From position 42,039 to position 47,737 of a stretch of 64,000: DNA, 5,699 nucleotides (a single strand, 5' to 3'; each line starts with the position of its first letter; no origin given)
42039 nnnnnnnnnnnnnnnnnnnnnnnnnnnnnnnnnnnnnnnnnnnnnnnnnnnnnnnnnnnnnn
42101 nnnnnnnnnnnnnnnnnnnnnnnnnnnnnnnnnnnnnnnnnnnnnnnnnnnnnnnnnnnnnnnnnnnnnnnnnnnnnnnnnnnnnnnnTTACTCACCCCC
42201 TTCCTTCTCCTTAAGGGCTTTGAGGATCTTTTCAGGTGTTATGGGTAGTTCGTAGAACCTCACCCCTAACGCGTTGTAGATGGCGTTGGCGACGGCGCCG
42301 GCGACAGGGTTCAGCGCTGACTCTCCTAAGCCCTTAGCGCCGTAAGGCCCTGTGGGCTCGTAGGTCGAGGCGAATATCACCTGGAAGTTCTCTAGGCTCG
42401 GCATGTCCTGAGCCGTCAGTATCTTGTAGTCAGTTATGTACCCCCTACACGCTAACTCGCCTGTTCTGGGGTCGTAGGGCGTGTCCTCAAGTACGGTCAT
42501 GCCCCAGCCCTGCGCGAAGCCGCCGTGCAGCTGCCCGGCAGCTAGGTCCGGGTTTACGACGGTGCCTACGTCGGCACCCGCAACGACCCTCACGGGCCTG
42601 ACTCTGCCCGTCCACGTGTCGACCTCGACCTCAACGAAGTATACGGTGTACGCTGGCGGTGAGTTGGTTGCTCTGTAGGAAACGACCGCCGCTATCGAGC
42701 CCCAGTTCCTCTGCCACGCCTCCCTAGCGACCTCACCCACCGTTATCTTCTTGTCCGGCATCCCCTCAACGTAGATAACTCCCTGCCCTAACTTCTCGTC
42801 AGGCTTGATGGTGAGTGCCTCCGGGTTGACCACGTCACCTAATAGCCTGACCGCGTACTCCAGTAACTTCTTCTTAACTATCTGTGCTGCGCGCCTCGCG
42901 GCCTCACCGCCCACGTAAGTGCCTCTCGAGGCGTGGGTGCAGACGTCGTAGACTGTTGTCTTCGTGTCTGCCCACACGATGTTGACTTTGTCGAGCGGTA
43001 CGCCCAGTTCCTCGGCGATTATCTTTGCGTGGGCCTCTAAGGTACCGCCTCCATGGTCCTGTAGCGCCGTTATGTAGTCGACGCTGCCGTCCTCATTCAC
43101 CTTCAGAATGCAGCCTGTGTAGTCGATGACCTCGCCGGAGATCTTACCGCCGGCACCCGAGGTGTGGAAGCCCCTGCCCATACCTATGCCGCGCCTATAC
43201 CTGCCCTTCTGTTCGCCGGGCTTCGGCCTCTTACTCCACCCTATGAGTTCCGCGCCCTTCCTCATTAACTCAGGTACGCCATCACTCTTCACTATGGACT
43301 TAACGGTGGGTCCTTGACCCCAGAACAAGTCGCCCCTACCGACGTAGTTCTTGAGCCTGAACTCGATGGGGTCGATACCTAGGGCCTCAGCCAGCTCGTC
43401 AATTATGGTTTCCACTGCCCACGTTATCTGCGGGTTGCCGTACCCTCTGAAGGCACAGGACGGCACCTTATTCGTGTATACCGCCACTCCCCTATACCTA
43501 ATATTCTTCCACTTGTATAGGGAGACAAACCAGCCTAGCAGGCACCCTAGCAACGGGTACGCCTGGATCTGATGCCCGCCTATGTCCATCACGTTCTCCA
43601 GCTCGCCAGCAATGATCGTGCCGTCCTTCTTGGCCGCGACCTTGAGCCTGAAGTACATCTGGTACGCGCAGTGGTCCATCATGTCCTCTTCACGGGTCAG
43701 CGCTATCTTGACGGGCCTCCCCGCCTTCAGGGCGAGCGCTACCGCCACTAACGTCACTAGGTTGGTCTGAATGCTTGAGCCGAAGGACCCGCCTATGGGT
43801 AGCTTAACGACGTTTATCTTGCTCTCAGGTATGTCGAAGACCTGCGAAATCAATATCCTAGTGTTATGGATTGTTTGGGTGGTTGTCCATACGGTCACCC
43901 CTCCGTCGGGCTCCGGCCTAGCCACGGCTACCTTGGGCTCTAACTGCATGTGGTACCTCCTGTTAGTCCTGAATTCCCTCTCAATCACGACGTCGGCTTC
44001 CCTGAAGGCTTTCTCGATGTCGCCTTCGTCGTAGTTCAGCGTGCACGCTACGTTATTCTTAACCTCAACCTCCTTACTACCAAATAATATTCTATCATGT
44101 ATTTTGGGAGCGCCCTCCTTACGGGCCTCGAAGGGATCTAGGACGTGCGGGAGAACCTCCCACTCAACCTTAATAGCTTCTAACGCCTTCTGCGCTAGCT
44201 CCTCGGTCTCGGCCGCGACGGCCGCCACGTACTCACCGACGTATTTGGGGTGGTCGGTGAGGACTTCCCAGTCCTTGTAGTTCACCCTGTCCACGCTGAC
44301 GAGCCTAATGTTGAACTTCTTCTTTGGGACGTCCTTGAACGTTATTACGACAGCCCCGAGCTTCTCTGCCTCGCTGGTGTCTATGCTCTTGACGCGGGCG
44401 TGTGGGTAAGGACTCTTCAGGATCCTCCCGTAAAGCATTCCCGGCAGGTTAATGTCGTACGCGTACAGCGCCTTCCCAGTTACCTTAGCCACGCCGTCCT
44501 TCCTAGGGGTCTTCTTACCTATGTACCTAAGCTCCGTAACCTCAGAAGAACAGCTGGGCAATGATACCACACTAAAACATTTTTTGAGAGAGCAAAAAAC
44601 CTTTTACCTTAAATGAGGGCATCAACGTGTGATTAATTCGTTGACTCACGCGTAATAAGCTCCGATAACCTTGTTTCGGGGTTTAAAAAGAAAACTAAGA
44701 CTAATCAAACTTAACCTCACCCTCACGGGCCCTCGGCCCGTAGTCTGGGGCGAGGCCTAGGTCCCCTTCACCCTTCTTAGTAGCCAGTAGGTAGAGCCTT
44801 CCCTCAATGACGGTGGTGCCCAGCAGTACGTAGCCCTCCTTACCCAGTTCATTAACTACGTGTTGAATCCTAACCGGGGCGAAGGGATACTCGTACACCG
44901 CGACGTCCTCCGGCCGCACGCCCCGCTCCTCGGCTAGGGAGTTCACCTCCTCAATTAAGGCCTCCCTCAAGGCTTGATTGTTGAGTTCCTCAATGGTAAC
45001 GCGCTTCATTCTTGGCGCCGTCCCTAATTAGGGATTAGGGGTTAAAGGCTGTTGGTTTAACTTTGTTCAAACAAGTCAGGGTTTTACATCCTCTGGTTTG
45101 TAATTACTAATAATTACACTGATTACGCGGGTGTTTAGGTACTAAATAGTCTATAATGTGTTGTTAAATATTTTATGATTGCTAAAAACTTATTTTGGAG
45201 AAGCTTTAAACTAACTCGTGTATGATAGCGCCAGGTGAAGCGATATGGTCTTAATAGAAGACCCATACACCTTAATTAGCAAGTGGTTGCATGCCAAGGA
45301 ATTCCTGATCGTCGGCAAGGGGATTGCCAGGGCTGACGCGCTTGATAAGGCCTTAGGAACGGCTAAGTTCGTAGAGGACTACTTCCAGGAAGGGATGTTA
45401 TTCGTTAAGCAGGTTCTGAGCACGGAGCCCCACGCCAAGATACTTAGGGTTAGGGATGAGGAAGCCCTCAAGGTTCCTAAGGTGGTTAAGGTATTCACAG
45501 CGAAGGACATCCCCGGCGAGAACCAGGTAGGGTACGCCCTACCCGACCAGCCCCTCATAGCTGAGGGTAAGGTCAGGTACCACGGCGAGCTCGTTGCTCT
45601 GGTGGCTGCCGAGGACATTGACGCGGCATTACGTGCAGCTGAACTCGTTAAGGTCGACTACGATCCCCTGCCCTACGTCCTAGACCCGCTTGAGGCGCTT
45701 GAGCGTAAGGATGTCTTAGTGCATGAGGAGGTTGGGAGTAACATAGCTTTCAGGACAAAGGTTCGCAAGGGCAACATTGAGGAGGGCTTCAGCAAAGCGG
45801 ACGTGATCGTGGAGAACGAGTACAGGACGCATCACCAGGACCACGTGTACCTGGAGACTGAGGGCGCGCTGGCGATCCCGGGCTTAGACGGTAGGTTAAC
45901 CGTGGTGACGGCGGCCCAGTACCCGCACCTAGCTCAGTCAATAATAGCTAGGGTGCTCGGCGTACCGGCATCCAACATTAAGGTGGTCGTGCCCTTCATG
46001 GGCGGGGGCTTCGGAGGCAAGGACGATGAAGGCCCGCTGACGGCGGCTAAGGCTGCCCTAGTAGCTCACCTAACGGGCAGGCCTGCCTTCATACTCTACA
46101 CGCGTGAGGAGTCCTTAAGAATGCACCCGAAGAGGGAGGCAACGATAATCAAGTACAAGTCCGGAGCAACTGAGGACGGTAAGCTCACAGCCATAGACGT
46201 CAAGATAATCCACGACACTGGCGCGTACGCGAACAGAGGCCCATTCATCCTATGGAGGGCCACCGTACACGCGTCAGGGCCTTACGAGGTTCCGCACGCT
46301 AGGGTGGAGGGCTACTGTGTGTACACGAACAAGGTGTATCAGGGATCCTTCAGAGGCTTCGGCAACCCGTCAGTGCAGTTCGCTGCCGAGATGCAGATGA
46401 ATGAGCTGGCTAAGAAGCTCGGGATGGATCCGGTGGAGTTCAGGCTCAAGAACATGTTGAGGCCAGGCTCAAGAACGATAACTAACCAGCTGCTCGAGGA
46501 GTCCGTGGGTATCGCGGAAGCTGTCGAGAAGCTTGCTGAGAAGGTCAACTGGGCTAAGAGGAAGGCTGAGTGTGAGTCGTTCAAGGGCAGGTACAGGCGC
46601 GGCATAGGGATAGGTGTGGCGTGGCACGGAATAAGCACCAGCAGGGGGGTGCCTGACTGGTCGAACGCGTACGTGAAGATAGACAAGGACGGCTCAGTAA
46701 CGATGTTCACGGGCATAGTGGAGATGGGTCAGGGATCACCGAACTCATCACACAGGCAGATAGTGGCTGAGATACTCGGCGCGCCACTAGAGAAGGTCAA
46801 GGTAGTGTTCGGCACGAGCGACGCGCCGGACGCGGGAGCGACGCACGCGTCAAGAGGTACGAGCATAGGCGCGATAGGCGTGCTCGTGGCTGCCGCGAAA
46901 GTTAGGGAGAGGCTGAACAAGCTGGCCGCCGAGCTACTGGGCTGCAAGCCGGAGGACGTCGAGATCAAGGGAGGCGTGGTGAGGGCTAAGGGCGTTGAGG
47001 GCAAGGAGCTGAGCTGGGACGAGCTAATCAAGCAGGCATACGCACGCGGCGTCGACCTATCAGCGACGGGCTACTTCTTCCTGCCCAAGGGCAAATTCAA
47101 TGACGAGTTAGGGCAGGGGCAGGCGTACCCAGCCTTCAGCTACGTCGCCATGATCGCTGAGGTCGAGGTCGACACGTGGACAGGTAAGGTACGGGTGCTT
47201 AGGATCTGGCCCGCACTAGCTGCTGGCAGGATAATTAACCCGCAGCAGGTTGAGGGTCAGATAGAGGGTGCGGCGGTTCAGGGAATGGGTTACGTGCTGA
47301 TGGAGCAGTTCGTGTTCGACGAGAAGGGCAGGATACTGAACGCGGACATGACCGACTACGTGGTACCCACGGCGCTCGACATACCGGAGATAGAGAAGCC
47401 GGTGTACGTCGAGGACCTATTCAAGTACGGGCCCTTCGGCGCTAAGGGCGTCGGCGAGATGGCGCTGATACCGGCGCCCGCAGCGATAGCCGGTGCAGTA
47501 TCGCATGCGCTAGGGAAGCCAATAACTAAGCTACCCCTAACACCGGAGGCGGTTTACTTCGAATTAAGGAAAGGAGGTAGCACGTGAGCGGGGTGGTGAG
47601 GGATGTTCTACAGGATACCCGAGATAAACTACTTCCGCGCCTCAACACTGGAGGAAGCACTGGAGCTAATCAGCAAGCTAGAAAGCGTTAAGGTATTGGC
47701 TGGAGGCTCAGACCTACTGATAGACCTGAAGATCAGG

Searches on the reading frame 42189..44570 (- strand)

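Call 60: search_protein_families(library=pfam, proteins=[window:42189-44570:-])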
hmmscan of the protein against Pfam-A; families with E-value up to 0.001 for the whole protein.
window:42189-44570:- (793 aa): 3 families
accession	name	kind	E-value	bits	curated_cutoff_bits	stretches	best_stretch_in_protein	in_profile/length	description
PF02738.23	MoCoBD_1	-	4e-74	249.2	27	1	170-409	5-244/244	Molybdopterin cofactor-binding domain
PF20256.3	MoCoBD_2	-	5.7e-62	210.2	27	1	439-724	2-283/283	Molybdopterin cofactor-binding domain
PF01315.27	Ald_Xan_dh_C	-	1.2e-26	93.6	31.3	1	31-141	1-110/110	Aldehyde oxidase and xanthine dehydrogenase, a/b hammerhead domain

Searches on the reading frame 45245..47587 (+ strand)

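Call 60: search_protein_families(library=pfam, proteins=[window:45245-47587:+])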
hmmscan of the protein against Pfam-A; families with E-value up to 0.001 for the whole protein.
window:45245-47587:+ (780 aa): 3 families
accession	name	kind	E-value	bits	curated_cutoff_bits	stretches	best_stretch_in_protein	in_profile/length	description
PF02738.23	MoCoBD_1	-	2.5e-88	295.7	27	1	159-404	1-244/244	Molybdopterin cofactor-binding domain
PF20256.3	MoCoBD_2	-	7.9e-87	291.8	27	1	429-714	1-283/283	Molybdopterin cofactor-binding domain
PF01315.27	Ald_Xan_dh_C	-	1.9e-28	99.4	31.3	1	38-143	2-110/110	Aldehyde oxidase and xanthine dehydrogenase, a/b hammerhead domain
